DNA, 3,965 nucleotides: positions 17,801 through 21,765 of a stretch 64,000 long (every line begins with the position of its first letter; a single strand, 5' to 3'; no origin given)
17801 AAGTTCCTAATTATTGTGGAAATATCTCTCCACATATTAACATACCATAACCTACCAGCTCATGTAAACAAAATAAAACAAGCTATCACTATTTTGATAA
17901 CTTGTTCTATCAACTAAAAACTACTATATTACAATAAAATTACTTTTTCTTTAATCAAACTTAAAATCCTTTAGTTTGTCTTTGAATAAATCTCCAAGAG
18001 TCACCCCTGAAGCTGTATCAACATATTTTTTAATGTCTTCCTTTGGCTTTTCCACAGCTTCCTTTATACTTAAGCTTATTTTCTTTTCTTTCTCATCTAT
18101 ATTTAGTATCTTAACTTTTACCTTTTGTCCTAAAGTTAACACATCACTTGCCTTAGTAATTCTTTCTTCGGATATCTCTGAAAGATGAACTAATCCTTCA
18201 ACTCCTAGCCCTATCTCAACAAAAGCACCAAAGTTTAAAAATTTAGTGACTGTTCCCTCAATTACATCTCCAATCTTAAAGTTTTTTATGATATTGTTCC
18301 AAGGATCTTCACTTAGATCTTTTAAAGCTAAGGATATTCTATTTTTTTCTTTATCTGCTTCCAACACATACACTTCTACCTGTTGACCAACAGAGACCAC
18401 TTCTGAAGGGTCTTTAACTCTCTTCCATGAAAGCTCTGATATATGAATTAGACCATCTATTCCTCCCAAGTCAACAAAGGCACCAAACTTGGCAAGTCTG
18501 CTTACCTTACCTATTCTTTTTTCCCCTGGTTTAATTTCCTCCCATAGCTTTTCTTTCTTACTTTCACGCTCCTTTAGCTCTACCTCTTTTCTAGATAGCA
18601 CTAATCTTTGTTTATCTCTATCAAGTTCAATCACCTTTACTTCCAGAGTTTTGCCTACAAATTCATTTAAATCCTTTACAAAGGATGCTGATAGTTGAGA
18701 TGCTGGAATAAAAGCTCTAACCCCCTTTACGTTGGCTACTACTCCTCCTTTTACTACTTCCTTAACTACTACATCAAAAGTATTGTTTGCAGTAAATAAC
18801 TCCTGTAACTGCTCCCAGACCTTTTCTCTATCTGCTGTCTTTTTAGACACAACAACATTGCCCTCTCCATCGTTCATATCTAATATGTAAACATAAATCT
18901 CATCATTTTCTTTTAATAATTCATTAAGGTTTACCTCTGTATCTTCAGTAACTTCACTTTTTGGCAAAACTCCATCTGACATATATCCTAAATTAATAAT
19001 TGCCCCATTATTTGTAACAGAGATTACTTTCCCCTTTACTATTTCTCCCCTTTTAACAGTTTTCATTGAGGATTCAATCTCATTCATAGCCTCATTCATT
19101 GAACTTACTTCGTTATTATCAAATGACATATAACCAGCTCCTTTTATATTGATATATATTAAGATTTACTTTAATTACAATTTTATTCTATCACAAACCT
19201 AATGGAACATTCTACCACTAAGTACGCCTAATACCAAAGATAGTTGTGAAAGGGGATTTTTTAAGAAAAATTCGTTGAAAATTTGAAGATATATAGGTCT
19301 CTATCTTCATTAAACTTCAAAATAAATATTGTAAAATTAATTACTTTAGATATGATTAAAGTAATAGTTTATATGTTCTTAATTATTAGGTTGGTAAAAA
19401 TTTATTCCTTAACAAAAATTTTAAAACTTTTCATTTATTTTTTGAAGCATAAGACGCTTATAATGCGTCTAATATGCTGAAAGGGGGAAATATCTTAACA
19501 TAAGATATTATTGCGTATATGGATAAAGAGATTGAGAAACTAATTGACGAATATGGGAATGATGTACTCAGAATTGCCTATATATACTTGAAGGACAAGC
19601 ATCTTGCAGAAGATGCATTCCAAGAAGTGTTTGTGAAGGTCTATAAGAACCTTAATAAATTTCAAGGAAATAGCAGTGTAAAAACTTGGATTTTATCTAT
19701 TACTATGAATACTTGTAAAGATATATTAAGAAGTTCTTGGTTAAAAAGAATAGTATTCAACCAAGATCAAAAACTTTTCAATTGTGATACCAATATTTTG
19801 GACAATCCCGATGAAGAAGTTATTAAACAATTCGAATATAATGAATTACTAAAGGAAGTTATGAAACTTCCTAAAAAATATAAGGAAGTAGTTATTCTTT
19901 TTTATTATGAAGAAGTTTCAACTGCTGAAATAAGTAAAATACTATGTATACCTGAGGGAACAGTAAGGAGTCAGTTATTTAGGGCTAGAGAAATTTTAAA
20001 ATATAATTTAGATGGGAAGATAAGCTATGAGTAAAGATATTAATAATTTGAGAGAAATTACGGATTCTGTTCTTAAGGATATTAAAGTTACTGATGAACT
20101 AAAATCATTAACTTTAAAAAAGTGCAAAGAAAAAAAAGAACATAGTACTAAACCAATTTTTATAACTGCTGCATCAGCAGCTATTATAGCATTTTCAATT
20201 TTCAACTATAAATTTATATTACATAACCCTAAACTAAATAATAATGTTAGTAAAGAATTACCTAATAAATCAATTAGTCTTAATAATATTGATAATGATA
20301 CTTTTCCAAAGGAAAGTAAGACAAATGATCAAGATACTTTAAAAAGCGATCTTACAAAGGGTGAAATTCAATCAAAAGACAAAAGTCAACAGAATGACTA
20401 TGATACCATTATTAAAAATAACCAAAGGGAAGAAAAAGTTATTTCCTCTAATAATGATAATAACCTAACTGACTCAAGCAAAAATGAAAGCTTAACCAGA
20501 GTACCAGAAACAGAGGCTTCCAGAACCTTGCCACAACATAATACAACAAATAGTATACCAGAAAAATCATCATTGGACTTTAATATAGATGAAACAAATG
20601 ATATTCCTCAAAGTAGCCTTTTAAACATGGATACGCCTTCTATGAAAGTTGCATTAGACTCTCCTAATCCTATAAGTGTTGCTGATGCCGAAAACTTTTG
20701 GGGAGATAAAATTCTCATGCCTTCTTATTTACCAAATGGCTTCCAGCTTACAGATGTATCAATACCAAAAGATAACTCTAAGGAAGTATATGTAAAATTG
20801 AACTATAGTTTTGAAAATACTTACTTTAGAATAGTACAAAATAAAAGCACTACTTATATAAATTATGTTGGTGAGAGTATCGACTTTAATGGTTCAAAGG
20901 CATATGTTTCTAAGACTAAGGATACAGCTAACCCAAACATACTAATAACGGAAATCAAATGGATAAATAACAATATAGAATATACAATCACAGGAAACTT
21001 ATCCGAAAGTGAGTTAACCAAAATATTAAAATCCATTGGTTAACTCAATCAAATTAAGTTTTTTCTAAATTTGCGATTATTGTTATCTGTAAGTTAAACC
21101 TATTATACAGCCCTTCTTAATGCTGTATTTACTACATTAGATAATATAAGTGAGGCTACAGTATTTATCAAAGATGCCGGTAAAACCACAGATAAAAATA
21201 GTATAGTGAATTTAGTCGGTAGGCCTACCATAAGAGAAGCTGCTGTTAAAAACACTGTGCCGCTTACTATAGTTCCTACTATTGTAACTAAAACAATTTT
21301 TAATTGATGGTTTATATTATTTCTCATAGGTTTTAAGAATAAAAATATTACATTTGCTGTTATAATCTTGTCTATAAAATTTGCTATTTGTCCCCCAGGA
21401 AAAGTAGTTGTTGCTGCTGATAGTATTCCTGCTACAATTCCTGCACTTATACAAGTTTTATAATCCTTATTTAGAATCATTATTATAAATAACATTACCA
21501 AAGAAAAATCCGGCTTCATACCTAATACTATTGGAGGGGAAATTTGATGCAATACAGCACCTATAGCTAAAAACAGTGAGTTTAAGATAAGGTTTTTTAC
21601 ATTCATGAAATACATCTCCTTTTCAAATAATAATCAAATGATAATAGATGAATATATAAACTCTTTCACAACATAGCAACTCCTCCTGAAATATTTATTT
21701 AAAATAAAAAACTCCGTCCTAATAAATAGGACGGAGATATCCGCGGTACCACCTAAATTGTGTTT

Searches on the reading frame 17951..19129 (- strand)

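Call 56: search_protein_families(library=pfam, proteins=[window:17951-19129:-], max_evalue=0.001)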
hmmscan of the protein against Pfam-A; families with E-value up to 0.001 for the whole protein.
window:17951-19129:- (392 aa): 5 families
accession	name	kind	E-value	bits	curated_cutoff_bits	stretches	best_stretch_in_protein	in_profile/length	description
PF00575.29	S1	-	5.7e-74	244.9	22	4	199-270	2-74/74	S1 RNA binding domain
PF23459.1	S1_RRP5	-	3.2e-24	85.7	27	2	287-354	4-71/72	RRP5 S1 domain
PF21710.3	Spt6_S1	-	1.4e-10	41.7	27.5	1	283-357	13-88/91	Spt6, S1/OB domain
PF13509.12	S1_2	-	5.1e-07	30.2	21.8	0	28-66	2-40/61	S1 domain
PF24685.1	OB_RRP5_4th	-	9.9e-05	22.7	31.5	0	311-357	38-84/92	RRP5 OB-fold domain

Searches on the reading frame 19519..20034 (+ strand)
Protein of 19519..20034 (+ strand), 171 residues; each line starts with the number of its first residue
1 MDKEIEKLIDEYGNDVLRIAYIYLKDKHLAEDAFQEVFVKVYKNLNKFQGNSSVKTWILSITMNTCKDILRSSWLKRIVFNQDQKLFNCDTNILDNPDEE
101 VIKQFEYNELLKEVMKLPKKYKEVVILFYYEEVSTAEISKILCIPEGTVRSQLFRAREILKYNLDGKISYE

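Call 56: search_protein_families(library=pfam, proteins=[window:19519-20034:+], max_evalue=0.001)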
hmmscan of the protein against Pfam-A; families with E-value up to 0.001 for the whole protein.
window:19519-20034:+ (171 aa): 3 families
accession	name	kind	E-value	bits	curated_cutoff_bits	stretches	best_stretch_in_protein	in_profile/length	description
PF04542.20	Sigma70_r2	-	3.5e-17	62.4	24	1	8-74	1-69/71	Sigma-70 region 2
PF08281.18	Sigma70_r4_2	-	4e-15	55.6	25.7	1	108-158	2-52/54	Sigma-70, region 4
PF04545.22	Sigma70_r4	-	1.7e-08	34.3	24.1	1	116-160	4-48/50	Sigma-70, region 4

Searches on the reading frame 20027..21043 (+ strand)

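Call 56: search_protein_families(library=pfam, proteins=[window:20027-21043:+], max_evalue=0.001)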
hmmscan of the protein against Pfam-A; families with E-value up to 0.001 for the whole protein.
window:20027-21043:+ (338 aa): 1 family
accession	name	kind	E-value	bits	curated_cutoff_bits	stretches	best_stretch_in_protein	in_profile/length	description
PF14285.11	DUF4367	-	7.7e-11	42.9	22.1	1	232-337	4-110/110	Domain of unknown function (DUF4367)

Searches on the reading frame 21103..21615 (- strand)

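Call 56: search_protein_families(library=pfam, proteins=[window:21103-21615:-], max_evalue=0.001)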
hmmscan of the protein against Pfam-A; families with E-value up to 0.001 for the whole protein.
window:21103-21615:- (170 aa): 1 family
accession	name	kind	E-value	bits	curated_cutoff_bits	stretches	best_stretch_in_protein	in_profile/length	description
PF17099.10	TrpP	-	1.1e-60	204.7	27.2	1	5-167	1-169/169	Tryptophan transporter TrpP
